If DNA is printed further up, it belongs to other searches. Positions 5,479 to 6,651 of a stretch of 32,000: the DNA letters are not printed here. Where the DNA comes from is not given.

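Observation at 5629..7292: Translationally coupled KaiC/RadC-like ATPase and minimal AEP primase-like gene pair at the island junction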

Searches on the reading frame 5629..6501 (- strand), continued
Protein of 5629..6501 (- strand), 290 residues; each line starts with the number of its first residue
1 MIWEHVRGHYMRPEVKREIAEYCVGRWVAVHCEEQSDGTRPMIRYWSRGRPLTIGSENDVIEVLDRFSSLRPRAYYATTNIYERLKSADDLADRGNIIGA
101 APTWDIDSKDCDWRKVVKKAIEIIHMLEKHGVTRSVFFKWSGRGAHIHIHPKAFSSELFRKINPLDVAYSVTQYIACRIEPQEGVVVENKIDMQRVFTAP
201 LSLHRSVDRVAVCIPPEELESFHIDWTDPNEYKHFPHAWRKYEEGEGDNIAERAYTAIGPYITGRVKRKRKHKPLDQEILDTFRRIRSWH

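Call 32: find_related_loci(query=A1, collection=genome_contigs, flank=5000)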
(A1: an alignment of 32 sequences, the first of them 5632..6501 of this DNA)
Query A1 (290 aa) in genome_contigs; peptide patterns used: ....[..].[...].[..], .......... (x = any residue, [..] = any of these).
358 stretches matched a pattern; 349 encode a relative of the query (tblastn E <= 1e-3); the best 80 are kept; 80 distinct loci.
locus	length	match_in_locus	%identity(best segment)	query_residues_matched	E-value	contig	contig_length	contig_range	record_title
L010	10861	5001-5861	73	1-287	8e-152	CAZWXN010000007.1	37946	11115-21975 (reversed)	MAG TPA_asm: uncultured Nitrososphaeria archaeon isolate SRP104967_co1_10 genome assembly, contig: NODE_327_length_37946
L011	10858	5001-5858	73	1-286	7e-151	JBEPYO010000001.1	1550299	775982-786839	MAG: Nitrososphaerota archaeon isolate 03V1_S199.concoct.095 NODE_1_length_1550299_cov_2.969483, whole genome shotgun se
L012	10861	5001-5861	71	1-287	3e-148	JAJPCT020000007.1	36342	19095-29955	MAG: Candidatus Wolframiiraptor gerlachensis isolate A8 NODE_173_length_36342_cov_3_825928, whole genome shotgun sequenc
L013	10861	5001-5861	68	3-290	2e-140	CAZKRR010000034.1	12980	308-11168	MAG TPA_asm: uncultured Nitrososphaeria archaeon isolate SRP104967_co1_24 genome assembly, contig: NODE_1635_length_1298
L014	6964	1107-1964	66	1-286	4e-131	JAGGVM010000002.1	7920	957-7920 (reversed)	MAG: Thaumarchaeota archaeon isolate AUK100 PB_MBMC_054_c_000000000142, whole genome shotgun sequence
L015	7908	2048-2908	67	1-286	7e-131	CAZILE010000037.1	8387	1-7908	MAG TPA_asm: uncultured Nitrososphaeria archaeon isolate binchicken_co6_528 genome assembly, contig: NODE_10868_length_8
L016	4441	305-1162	64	1-286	9e-126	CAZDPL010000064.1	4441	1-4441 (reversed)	MAG TPA_asm: uncultured Nitrososphaeria archaeon isolate binchicken_co184_688 genome assembly, contig: NODE_42904_length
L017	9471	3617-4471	63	6-288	4e-120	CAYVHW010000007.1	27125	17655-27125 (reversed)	MAG TPA_asm: uncultured Nitrososphaeria archaeon isolate binchicken_co6_540 genome assembly, contig: NODE_1489_length_27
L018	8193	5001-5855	62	1-286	3e-118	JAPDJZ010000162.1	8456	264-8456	MAG: archaeon isolate S4B6_HD70 c_000000001868, whole genome shotgun sequence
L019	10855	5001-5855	62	6-288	4e-118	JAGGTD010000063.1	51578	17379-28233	MAG: Thaumarchaeota archaeon isolate AUK039 PB_MANV_039_c_000000000020, whole genome shotgun sequence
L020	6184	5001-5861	60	1-286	4e-117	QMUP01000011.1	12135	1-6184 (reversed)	MAG: Candidatus Wolframiiraptor sp. isolate B99-G9 B99_Guay9_scaffold_05608, whole genome shotgun sequence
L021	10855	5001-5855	62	6-288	3e-117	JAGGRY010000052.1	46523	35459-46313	MAG: Thaumarchaeota archaeon isolate AUK008 PB_MANV_008_c_000000000014, whole genome shotgun sequence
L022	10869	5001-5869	73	1-290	1e-116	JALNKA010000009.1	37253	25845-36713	MAG: Candidatus Wolframiiraptor sinensis isolate GMQP.bins.13.201907 NODE_217_length_37253_cov_24.317136, whole genome s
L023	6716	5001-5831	59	9-286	1e-115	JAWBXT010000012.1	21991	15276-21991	MAG: Thermoproteota archaeon isolate JZ-1_201901_bins_10 JZ-1_201901_bins_10_scaffold_12, whole genome shotgun sequence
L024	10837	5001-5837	59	9-288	4e-115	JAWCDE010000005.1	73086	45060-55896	MAG: Thermoproteota archaeon isolate JZ-1_201912_bins_38 JZ-1_201912_bins_38_scaffold_5, whole genome shotgun sequence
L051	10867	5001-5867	42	9-288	4e-80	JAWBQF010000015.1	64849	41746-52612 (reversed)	MAG: Candidatus Methanomethylicia archaeon isolate JZ-1_201705_bins_15 JZ-1_201705_bins_15_scaffold_15, whole genome sho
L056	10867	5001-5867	44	9-286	2e-78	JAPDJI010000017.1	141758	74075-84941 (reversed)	MAG: Candidatus Methanomethylicia archaeon isolate S9B5_HD70 c_000000000042, whole genome shotgun sequence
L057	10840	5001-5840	49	8-286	1e-77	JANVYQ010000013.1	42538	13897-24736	MAG: Candidatus Pelearchaeum maunauluense isolate 146_bin.21 NODE_455_length_42538_cov_5.753068, whole genome shotgun se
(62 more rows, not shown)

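Call 37: predict_structure(alignment_id=A1)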
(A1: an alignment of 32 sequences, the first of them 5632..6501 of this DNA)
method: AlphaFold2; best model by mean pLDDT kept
length: 290 residues; sequences in the alignment: 32
mean_pLDDT: 93.7   pTM: 0.85
mean pLDDT of the five models: 93.7, 93.7, 93.6, 93.1, 92.7
residues with pLDDT >= 90: 251; 70-90: 27; 50-70: 7; < 50: 5
segments of 3 or more residues with pLDDT < 50: 265-269
pLDDT, mean of each block of 10 residues (from residue 1): 95 98 98 92 94 98 97 97 96 95 96 96 98 98 97 98 97 96 92 92 96 97 97 97 98 97 56 76 81
secondary structure, 60 per line:
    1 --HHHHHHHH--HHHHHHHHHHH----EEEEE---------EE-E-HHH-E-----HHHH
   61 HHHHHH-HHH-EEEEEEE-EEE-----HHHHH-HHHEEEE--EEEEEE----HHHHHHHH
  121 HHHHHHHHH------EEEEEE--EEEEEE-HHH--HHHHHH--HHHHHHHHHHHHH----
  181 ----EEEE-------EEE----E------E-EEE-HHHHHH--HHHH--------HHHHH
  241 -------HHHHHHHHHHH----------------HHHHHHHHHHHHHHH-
elements in order: H3-10 H13-23 E28-32 H57-66 E72-78 E80-82 H88-92 E97-100 E103-108 H113-129 E136-141 E144-149 H156-161 H164-176 E185-188 E196-198 E212-214 H216-221 H224-227 H236-240 H248-258 H275-289

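Call 40: fold_search(model_id=the predicted structure, library=pdb)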
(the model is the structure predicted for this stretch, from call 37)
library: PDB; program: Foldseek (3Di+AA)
matches with E <= 10: 264; with E <= 0.001: 50
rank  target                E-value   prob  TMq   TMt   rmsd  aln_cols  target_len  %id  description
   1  4mky_A                1.4e-06  1.00  0.55  0.56  10.4       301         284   13  Polymerase Domain from Mycobacterium tuberculosis Ligase D in complex with an annealed double-strand DNA break. (released 2013-12-11)
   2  2fao_A                1.5e-06  1.00  0.55  0.54   4.5       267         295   15  Crystal Structure of Pseudomonas aeruginosa LigD polymerase domain (released 2006-05-23)
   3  6sa1_A                1.7e-06  1.00  0.61  0.55   5.7       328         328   12  Post catalytic complex of Prim-PolC from Mycobacterium smegmatis with gapped DNA and 3'-dUTP (released 2020-11-18)
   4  6sa0_A                1.7e-06  1.00  0.58  0.51   5.1       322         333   12  Ternary complex of Prim-PolC from Mycobacterium smegmatis with 2nt gapped DNA and UpNHpp (released 2020-11-18)
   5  5op0_B                2.1e-06  1.00  0.57  0.51   6.6       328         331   12  Structure of Prim-PolC from Mycobacterium smegmatis (released 2017-11-15)
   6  6sa1_D                2.2e-06  1.00  0.58  0.52   5.7       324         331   13  Post catalytic complex of Prim-PolC from Mycobacterium smegmatis with gapped DNA and 3'-dUTP (released 2020-11-18)
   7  2r9l_B                3.0e-06  1.00  0.52  0.54  11.1       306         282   13  Polymerase Domain from Mycobacterium tuberculosis Ligase D in complex with DNA (released 2008-01-08)
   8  5op0_A                3.4e-06  1.00  0.57  0.51   6.7       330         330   12  Structure of Prim-PolC from Mycobacterium smegmatis (released 2017-11-15)
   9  2r9l_A                4.0e-06  1.00  0.53  0.54  10.7       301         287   14  Polymerase Domain from Mycobacterium tuberculosis Ligase D in complex with DNA (released 2008-01-08)
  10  3pky_B                4.3e-06  1.00  0.50  0.51  11.1       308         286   13  Polymerase Domain from Mycobacterium tuberculosis Ligase D in complex with DNA, UTP and Manganese. (released 2011-02-16)
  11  5dmu                  4.5e-06  1.00  0.56  0.54   9.7       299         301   14  Structure of the NHEJ polymerase from Methanocella paludicola (released 2015-10-07)
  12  7nqe                  4.5e-06  1.00  0.46  0.58   7.4       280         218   16  Prim-Pol Domain of CRISPR-associated Prim-Pol (CAPP) from Marinitoga sp. 1137 with dGTP (released 2022-05-04)
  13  7p9j_B                5.8e-06  1.00  0.45  0.57   7.0       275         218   16  Prim-Pol Domain of CRISPR-associated Prim-Pol (CAPP) from Marinitoga sp. 1137 - Primer Initiation Complex (released 2022-05-04)
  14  2irx                  9.4e-06  1.00  0.55  0.56  10.8       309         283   13  Crystal Structure of the Polymerase Domain from Mycobacterium tuberculosis Ligase D with GTP and Manganese. (released 2007-01-02)
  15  7nqd_B                1.0e-05  1.00  0.42  0.55   6.6       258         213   17  Prim-Pol Domain of CRISPR-associated Prim-Pol (CAPP) from Marinitoga sp. 1137 (released 2022-05-04)
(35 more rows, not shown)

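Call 42: search_protein_families(library=padloc, proteins=[window:5629-6501:-], max_evalue=0.01)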
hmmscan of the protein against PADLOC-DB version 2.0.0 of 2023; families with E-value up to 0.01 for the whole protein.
window:5629-6501:- (290 aa): 0 families

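Call 64: search_protein_families(library=pfam, proteins=[P0111, P0069, P0096, P0119, P0072], max_evalue=1)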
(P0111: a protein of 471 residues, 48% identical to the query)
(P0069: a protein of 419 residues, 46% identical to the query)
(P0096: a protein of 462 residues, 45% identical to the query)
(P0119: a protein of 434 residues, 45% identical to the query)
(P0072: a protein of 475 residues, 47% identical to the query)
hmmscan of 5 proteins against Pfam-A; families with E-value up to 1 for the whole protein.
P0111 (471 aa): 2 families
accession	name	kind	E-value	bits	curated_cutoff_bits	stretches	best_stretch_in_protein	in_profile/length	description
PF01896.25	DNA_primase_S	-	0.02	15.7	26.8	1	114-222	21-160/163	DNA primase small subunit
PF21686.3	LigD_Prim-Pol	-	0.1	12.6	27.4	1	105-153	105-153/254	LigD, primase-polymerase domain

P0069 (419 aa): 0 families

P0096 (462 aa): 0 families

P0119 (434 aa): 1 family
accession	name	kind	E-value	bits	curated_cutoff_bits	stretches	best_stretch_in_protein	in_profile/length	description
PF00702.32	Hydrolase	-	0.0051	17.7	26.4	1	336-426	38-134/191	haloacid dehalogenase-like hydrolase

P0072 (475 aa): 2 families
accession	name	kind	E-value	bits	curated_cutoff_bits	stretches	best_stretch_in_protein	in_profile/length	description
PF13551.12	HTH_29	-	0.032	14.8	28.1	0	331-359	19-49/64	Winged helix-turn helix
PF21423.2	AhtL-like_1st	-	0.098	12.7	27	1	348-372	31-55/55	Pyrogallol hydroxytransferase large subunit-like, domain 1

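Call 67: search_protein_families(library=ncbifam, proteins=[L007:5229-6026:+, L006:5210-6004:+], max_evalue=1e-20)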
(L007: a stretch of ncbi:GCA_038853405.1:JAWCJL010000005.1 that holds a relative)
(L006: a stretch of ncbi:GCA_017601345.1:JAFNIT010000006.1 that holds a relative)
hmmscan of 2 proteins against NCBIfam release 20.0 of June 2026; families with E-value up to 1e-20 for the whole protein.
L007:5229-6026:+ (265 aa): 5 families
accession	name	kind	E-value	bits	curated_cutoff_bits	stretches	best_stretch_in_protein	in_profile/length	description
TIGR03881.1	KaiC_arch_4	hypoth_equivalog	5.8e-112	373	247.8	1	2-230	1-230/231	KaiC domain-containing protein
TIGR03877.1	thermo_KaiC_1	hypoth_equivalog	4e-44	150.9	307.25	1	1-228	1-232/238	KaiC domain-containing protein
NF006799.0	PRK09302.1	equivalog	6.5e-31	107.5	408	1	2-240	253-483/515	circadian clock protein KaiC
TIGR03880.1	KaiC_arch_3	hypoth_equivalog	2.3e-28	99.3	249.45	1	7-222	1-212/224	KaiC domain-containing protein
TIGR02655.1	circ_KaiC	equivalog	1.1e-22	80.3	546.25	1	3-220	2-221/484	circadian clock protein KaiC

L006:5210-6004:+ (264 aa): 5 families
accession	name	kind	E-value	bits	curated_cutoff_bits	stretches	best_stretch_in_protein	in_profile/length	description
TIGR03881.1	KaiC_arch_4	hypoth_equivalog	2.8e-113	377.3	247.8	1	6-233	1-229/231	KaiC domain-containing protein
TIGR03877.1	thermo_KaiC_1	hypoth_equivalog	4e-45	154.2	307.25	1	5-226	1-227/238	KaiC domain-containing protein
NF006799.0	PRK09302.1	equivalog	1.6e-33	116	408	1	4-217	9-224/515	circadian clock protein KaiC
TIGR03880.1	KaiC_arch_3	hypoth_equivalog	8.4e-31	107.2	249.45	1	11-225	1-211/224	KaiC domain-containing protein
TIGR02655.1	circ_KaiC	equivalog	1.5e-26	93.1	546.25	1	7-224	2-221/484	circadian clock protein KaiC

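Call 76: predict_structure(alignment_id=A3)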
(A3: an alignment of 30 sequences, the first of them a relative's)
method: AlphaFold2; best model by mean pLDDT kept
length: 471 residues; sequences in the alignment: 30
mean_pLDDT: 81.5   pTM: 0.60
mean pLDDT of the five models: 81.5, 72.3, 71.3, 68.1, 64.2
residues with pLDDT >= 90: 195; 70-90: 193; 50-70: 35; < 50: 48
segments of 3 or more residues with pLDDT < 50: 286-294, 342-361, 456-471
pLDDT, mean of each block of 10 residues (from residue 1): 68 92 88 80 80 89 84 79 74 82 91 92 98 97 92 94 91 92 83 75 75 85 94 89 91 98 90 61 50 66 97 89 96 85 42 41 76 88 90 94 87 87 90 92 82 45 37 33
secondary structure, 60 per line:
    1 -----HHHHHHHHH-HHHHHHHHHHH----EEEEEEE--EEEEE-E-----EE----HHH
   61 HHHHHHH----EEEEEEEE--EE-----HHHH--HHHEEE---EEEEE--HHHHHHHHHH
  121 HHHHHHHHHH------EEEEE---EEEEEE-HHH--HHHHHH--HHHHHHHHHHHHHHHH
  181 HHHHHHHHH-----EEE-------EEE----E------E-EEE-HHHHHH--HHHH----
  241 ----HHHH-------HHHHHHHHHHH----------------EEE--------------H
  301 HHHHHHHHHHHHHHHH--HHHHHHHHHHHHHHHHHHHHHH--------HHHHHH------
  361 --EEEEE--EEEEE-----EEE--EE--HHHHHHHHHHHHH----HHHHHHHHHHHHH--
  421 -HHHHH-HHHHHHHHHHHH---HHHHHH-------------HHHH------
elements in order: H6-14 H16-26 E31-37 E40-44 H58-67 E72-79 H89-92 E98-100 E104-108 H111-130 E137-141 E145-150 H157-162 H165-189 E195-197 E205-207 E221-223 H225-230 H233-236 H245-248 H256-266 E283-285 H300-316 H319-340 H349-354 E363-367 E370-374 E380-382 H389-401 H406-418 H422-426 H428-439 H443-448 H462-465

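Call 79: fold_search(model_id=the predicted structure, library=viral)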
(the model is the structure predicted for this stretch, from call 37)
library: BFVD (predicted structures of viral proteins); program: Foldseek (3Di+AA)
matches with E <= 10: 453; with E <= 0.001: 18
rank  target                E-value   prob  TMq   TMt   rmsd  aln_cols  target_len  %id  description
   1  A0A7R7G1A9            1.1e-06  1.00  0.51  0.45   8.6       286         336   14  (no name in the UniProt tables at hand)
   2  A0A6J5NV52            9.3e-06  1.00  0.54  0.41   6.2       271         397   15  AE_Prim_S_like domain containing protein [uncultured Caudovirales phage]
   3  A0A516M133            1.8e-05  1.00  0.43  0.38   7.6       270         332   14  (no name in the UniProt tables at hand)
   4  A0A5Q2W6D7            3.3e-05  1.00  0.42  0.21   9.0       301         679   12  (no name in the UniProt tables at hand)
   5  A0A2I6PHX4            5.1e-05  1.00  0.48  0.17   6.3       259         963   12  RNA polymerase-binding transcription factor [Pseudomonas phage PMBT3]
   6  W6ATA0                5.4e-05  1.00  0.49  0.17   6.2       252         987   13  (no name in the UniProt tables at hand)
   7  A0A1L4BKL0            7.8e-05  1.00  0.50  0.44   6.3       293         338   15  (no name in the UniProt tables at hand)
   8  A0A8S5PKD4            9.9e-05  1.00  0.34  0.12   9.0       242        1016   12  Replication protein B [Podoviridae sp. ctnCN2]
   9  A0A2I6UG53            1.8e-04  1.00  0.42  0.36   6.3       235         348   14  DNA primase [Salinibacter phage M8CC-19]
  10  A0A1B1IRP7            2.2e-04  1.00  0.40  0.38  10.1       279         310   14  (no name in the UniProt tables at hand)
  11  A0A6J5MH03            3.3e-04  1.00  0.43  0.16   8.1       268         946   12  DUF927 domain-containing protein [uncultured Caudovirales phage]
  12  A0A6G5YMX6            3.3e-04  1.00  0.40  0.14   8.4       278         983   12  (no name in the UniProt tables at hand)
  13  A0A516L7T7            3.7e-04  1.00  0.43  0.17   7.0       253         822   15  (no name in the UniProt tables at hand)
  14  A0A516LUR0            4.2e-04  1.00  0.36  0.20   7.8       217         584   13  (no name in the UniProt tables at hand)
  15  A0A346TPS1            4.8e-04  1.00  0.37  0.45   8.8       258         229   11  LEF-1 [Mythimna unipuncta nucleopolyhedrovirus]
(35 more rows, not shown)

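Call 80: search_protein_representatives(alignment_id=A1)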
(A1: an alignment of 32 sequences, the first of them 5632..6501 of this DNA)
Query: 32 sequences, 298 profile positions. Proteins with E-value up to 0.001 (for the whole library): 228; up to 1e-10: 114; up to 1e-30: 72. The best 150 are listed.
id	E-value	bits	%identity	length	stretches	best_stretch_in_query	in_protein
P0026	7.0e-131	452.0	-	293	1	4-296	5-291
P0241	7.0e-115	399.5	-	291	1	5-293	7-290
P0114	2.3e-112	391.2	-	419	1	8-293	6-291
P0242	4.0e-112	390.4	-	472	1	1-277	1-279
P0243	1.2e-111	388.9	-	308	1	4-293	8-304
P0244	3.8e-107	374.1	-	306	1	5-291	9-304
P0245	1.5e-105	368.8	-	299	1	3-294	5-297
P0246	7.4e-105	366.6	-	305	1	2-296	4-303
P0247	1.3e-104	365.7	-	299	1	3-291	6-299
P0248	3.1e-104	364.5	-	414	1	5-293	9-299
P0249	8.8e-101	353.2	-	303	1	1-294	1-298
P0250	3.3e-100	351.3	-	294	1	7-296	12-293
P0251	1.7e-96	339.1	-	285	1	8-293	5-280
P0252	9.1e-96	336.7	-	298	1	7-295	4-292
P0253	1.6e-95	335.9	-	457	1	7-271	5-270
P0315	1.3e-27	113.0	-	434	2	102-268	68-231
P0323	1.4e-21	93.2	-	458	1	100-268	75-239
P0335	2.6e-15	72.6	-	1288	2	4-238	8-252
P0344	5.8e-12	61.6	-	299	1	104-289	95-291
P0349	5.6e-11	58.4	-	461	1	4-269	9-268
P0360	8.7e-10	54.4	-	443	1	40-276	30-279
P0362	1.3e-09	53.9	-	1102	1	5-252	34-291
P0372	2.8e-08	49.5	-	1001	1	5-228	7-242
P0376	6.7e-08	48.3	-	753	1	37-254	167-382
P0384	7.7e-07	44.8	-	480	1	5-290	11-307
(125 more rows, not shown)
